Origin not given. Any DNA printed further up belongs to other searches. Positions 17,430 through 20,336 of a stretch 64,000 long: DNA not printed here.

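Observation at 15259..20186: LuxE/LuxC-type acyl activation-reduction module with a GNAT partner and a reductase-adenylase fusion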

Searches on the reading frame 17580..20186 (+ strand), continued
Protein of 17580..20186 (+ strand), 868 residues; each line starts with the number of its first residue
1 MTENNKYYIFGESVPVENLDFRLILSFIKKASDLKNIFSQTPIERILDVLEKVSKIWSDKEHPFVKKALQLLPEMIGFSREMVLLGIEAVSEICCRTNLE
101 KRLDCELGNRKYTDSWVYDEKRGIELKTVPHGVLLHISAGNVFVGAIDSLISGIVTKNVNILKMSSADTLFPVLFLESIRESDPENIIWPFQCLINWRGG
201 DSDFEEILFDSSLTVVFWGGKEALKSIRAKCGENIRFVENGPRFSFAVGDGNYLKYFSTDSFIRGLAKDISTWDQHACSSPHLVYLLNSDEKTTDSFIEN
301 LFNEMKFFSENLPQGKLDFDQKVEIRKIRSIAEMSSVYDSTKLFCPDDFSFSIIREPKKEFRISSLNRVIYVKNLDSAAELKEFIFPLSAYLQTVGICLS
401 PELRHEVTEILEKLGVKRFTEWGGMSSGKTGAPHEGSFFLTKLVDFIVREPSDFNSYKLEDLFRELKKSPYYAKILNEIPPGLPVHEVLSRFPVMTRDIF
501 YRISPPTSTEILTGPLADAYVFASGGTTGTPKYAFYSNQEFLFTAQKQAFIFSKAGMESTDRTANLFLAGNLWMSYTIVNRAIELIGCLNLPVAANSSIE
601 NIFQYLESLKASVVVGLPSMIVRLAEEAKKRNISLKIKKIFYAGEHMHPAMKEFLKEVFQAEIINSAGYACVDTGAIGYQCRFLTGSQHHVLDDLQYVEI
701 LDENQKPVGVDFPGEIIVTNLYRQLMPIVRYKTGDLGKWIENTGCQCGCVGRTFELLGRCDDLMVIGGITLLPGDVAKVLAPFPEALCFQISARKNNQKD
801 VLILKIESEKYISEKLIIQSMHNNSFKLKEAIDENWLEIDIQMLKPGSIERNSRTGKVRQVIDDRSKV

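Call 22: search_solved_structures(query=window:17580-20186:+, max_evalue=0.001, show_alignments=2)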
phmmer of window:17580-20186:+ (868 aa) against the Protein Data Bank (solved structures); distinct sequences matched with E-value up to 0.001: 10.
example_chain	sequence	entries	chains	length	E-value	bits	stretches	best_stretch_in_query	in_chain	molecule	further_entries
7xc6_A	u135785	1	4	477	7.4e-35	123.5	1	36-468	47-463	Long-chain acyl-protein thioester reductase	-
4r1l_A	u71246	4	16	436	1.4e-30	109.4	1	467-861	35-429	Phenylacetate-coenzyme A ligase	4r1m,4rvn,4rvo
9s3l_A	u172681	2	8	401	2.9e-21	78.5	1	487-811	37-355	Phenylacetate-CoA ligase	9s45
2y4o_A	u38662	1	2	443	7.5e-19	70.5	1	519-865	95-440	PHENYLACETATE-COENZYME A LIGASE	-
2y27_A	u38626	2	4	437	1.3e-16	63.1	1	469-865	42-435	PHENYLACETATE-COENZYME A LIGASE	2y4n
6hdw_A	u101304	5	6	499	2.1e-13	52.6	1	505-866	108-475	2-hydroxyisobutyryl-CoA synthetase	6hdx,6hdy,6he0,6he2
6wuq_A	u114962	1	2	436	1.9e-11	46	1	522-809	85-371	AjiA1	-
6siw_A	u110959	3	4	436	9.4e-11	43.8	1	521-815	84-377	PaaK-like ligase (AMP-dependent synthetase and ligase) | AMP-dependent synthetase and ligase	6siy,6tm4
6siw_B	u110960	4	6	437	9.4e-11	43.8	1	521-815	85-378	PaaK-like ligase (AMP-dependent synthetase and ligase) | AMP-dependent synthetase and ligase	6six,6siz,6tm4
2qvx_X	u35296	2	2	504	0.00082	20.8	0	503-785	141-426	4-Chlorobenzoate CoA Ligase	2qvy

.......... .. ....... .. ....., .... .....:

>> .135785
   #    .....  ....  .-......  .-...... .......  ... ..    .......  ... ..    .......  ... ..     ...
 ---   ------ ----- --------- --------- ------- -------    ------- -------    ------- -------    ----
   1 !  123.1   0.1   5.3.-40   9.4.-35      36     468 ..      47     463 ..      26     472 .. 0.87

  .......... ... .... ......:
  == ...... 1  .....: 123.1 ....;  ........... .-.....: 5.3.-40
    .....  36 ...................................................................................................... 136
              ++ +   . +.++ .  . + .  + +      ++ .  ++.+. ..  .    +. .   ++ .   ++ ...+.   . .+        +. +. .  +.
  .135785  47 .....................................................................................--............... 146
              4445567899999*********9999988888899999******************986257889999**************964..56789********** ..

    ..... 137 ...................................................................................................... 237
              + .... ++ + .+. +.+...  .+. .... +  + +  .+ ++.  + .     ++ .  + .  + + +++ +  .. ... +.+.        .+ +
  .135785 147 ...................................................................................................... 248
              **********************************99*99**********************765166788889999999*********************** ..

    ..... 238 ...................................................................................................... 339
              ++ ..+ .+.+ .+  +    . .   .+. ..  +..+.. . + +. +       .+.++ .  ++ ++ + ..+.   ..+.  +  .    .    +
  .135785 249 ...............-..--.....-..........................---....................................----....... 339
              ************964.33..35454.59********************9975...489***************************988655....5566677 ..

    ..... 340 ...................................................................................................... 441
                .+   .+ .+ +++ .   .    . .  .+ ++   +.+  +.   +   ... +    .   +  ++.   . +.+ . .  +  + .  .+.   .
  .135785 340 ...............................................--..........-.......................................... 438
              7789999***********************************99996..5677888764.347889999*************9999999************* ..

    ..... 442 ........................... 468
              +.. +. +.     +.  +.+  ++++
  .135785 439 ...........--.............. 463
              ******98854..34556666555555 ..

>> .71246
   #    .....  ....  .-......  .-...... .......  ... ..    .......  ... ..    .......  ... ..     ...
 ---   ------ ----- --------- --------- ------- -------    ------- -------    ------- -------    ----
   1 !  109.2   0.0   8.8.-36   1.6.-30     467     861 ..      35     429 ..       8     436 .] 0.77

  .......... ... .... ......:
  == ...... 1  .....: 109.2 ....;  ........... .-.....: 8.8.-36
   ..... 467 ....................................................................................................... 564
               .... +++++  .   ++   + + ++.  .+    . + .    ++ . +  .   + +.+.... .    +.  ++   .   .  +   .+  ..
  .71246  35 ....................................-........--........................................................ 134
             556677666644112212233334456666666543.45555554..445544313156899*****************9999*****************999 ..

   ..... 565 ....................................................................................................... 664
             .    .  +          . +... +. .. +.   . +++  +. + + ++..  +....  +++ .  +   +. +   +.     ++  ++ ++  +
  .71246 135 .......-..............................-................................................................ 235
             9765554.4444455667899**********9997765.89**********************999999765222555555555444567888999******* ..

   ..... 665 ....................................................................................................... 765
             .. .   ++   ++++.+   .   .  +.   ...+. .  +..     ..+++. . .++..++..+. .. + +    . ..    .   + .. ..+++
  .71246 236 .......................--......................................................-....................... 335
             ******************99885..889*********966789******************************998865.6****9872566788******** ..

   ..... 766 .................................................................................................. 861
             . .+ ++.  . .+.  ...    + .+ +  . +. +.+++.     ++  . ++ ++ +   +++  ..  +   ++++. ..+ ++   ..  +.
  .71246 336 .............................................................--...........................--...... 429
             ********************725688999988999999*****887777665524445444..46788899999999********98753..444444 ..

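Call 28: search_protein_families(library=pfam, proteins=[L001:3554-4981:+, L001:6185-7537:+, L001:7549-8859:+, L002:12724-14217:+, L004:3397-4896:+, L008:7599-8786:+], max_evalue=0.1)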
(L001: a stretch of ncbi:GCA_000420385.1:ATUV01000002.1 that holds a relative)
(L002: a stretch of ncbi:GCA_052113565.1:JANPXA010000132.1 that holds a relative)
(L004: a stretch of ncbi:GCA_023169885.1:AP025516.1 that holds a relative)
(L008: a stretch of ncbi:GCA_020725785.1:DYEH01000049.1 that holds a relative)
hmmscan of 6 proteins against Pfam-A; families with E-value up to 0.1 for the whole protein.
L001:3554-4981:+ (475 aa): 5 families
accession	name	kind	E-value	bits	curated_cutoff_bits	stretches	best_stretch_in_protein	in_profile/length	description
PF00583.31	Acetyltransf_1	-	3.5e-08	34.2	20.7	1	169-278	10-115/116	Acetyltransferase (GNAT) family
PF13581.12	HATPase_c_2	-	3.3e-05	24.3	27.4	1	15-124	9-126/127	Histidine kinase-like ATPase domain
PF13508.13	Acetyltransf_7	-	0.00037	21.3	27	1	198-262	6-65/84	Acetyltransferase (GNAT) domain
PF13673.13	Acetyltransf_10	-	0.0031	17.9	23.6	1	181-283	17-111/128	Acetyltransferase (GNAT) domain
PF17081.10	SOP4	-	0.09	12.8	27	0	174-237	113-172/209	Suppressor of PMA 1-7 protein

L001:6185-7537:+ (450 aa): 0 families

L001:7549-8859:+ (436 aa): 2 families
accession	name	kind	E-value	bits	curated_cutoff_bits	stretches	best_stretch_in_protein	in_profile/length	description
PF00501.34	AMP-binding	-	3.3e-10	39.7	29.9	1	148-279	235-375/384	AMP-binding enzyme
PF14535.12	AMP-binding_C_2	-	0.001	19.7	25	1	345-434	16-96/96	AMP-binding enzyme C-terminal domain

L002:12724-14217:+ (497 aa): 3 families
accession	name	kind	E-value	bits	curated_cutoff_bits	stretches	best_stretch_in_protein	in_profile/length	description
PF13581.12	HATPase_c_2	-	8.3e-14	52.1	27.4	1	19-128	5-124/127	Histidine kinase-like ATPase domain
PF00583.31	Acetyltransf_1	-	0.00084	20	20.7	1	197-266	25-93/116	Acetyltransferase (GNAT) family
PF13508.13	Acetyltransf_7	-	0.0051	17.6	27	1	208-249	6-45/84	Acetyltransferase (GNAT) domain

L004:3397-4896:+ (499 aa): 3 families
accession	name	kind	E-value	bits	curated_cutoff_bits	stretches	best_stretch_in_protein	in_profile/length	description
PF13581.12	HATPase_c_2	-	2.3e-09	37.8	27.4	1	12-134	6-126/127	Histidine kinase-like ATPase domain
PF00583.31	Acetyltransf_1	-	0.0044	17.7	20.7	1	186-280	11-102/116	Acetyltransferase (GNAT) family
PF13527.13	Acetyltransf_9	-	0.0099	16.3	25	1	168-262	2-97/127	Acetyltransferase (GNAT) domain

L008:7599-8786:+ (395 aa): 4 families
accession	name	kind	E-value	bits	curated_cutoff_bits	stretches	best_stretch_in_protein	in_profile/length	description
PF00583.31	Acetyltransf_1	-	9.9e-08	32.7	20.7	1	44-126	23-101/116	Acetyltransferase (GNAT) family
PF13508.13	Acetyltransf_7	-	0.0007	20.4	27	1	56-123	3-67/84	Acetyltransferase (GNAT) domain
PF13673.13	Acetyltransf_10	-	0.00079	19.8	23.6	1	37-114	11-83/128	Acetyltransferase (GNAT) domain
PF13527.13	Acetyltransf_9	-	0.05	14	25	0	17-124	5-114/127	Acetyltransferase (GNAT) domain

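Call 32: search_protein_families(library=ncbifam, proteins=[L001:3554-4981:+, L001:6185-7537:+, L001:7549-8859:+, L001:4985-6175:+], max_evalue=0.01)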
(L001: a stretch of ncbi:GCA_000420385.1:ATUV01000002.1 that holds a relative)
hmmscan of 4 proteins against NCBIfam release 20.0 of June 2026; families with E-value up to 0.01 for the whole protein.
L001:3554-4981:+ (475 aa): 2 families
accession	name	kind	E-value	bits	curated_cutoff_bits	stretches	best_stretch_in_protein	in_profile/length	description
NF005921.0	PRK07922.1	equivalog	0.00078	19.1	180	1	204-261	54-110/170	amino-acid N-acetyltransferase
NF003144.0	PRK04069.1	equivalog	0.0085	15.5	145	0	16-85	21-90/161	anti-sigma B factor RsbW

L001:6185-7537:+ (450 aa): 1 family
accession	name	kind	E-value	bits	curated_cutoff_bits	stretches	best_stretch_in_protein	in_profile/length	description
NF041878.1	paak_haloarch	equivalog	2.3e-06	26.5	700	1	266-420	261-404/427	phenylacetate--CoA ligase PaaK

L001:7549-8859:+ (436 aa): 15 families
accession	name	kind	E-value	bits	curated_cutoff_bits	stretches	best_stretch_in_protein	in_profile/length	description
NF041878.1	paak_haloarch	equivalog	4.2e-35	121.1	700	1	19-434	23-427/427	phenylacetate--CoA ligase PaaK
NF045666.1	DVU1553_fam_AMP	equivalog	8.4e-35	120.4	300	1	15-312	29-323/331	DVU_1553 family AMP-dependent CoA ligase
TIGR02155.1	PA_CoA_ligase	equivalog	2.3e-31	108.8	646.3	1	27-434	26-422/422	phenylacetate--CoA ligase PaaK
NF053551.1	FlxY_rubin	equivalog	6e-30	104.3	520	1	18-378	18-378/424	flexirubin biosynthesis putative acyl-CoA ligase FlxY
TIGR03335.1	F390_ftsA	equivalog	1.1e-25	90.3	458.7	1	20-434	25-445/445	coenzyme F390 synthetase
NF041217.1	BagE_FevW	exception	4.7e-17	62.1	800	1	53-332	49-324/424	bagremycin/ferroverdin synthetase BagE/FevW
TIGR02304.1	aden_form_hyp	equivalog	8.6e-13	48.1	251.9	1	158-327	177-334/430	F390 synthetase-related protein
TIGR02262.1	benz_CoA_lig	subfamily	7.1e-08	31.6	375.25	1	82-340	169-427/508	benzoate-CoA ligase family protein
NF006754.0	PRK09274.1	equivalog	3.3e-07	28.8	478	1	75-231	176-326/555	fatty acid CoA ligase family protein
NF053567.1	HBDA_AROS1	equivalog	2.7e-06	26.1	1000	1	113-429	207-512/523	3-hydroxybenzoate--CoA ligase HbdA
TIGR01733.1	AA-adenyl-dom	subfamily_domain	0.00014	20.8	317.4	1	76-235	122-275/409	amino acid adenylation domain-containing protein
NF003417.0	PRK04813.1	subfamily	0.00017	20.3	476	1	52-225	119-292/505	D-alanine--poly(phosphoribitol) ligase subunit DltA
NF004837.0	PRK06187.1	subfamily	0.00027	19.3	476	0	152-234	244-324/531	long-chain-fatty-acid--CoA ligase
NF004971.0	PRK06334.1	equivalog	0.00031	19.5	847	1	78-233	187-337/539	long chain fatty acid--[acyl-carrier-protein] ligase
TIGR01734.1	D-ala-DACP-lig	equivalog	0.0037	15.9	559.85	1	56-224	123-289/504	D-alanine--poly(phosphoribitol) ligase subunit DltA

L001:4985-6175:+ (396 aa): 14 families
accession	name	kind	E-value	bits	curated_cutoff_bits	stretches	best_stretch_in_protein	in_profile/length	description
TIGR00900.1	2A0121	subfamily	9.9e-61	206.1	319.6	1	11-370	1-364/364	H+ Antiporter protein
NF007792.0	PRK10489.1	equivalog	3.4e-31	108.7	324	1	2-389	10-395/419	enterobactin transporter EntS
NF012178.0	tet_MFS_V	exception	8e-29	101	640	1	30-381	31-386/409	tetracycline efflux MFS transporter Tet(V)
NF000051.1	macrolide_MefB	exception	1.4e-25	90.1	800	1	9-382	9-385/409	macrolide efflux MFS transporter Mef(B)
NF000245.1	macrolide_MefA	exception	3.7e-18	65.8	675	1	11-382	11-386/405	macrolide efflux MFS transporter Mef(A)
NF000246.1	macrolide_MefC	exception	6.8e-18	64.9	870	1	16-386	15-389/407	macrolide efflux MFS transporter Mef(C)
NF006386.0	PRK08633.1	equivalog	6.1e-17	60.7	1221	1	7-367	7-383/1147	acyl-[ACP]--phospholipid O-acyltransferase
NF000154.1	macrolide_MefEN2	exception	1.9e-16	60.4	800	1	20-392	17-391/401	macrolide efflux MFS transporter Mef(En2)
NF052575.1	MFS_efflux_Tap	equivalog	3.1e-13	49.5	625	1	15-379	10-381/401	multidrug efflux MFS transporter Tap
NF005291.0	PRK06814.1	equivalog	3.9e-12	44.9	1349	1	7-303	9-311/1140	acyl-[ACP]--phospholipid O-acyltransferase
TIGR00880.1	2_A_01_02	superfamily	1.5e-08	34.9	131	1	50-186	4-135/141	multidrug resistance protein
NF008397.0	PRK11195.1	equivalog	3.5e-06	26.3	297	1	11-335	5-336/414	lysophospholipid transporter LplT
TIGR00711.1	efflux_EmrB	subfamily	1.1e-05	24.4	230.2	1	14-185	7-172/485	DHA2 family efflux MFS transporter permease subunit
NF053757.1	BclibactTpBcbE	equivalog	0.00021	20.3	600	1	41-358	34-355/394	bacillibactin exporter BcbE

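Call 35: find_related_loci(query=window:17580-20186:+, collection=genome_contigs, flank=8000)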
Query window:17580-20186:+ (868 aa) in genome_contigs; peptide patterns used: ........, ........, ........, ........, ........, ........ (x = any residue, [..] = any of these).
80 stretches matched a pattern, but none encodes a relative of the query by tblastn (E <= 1e-3).
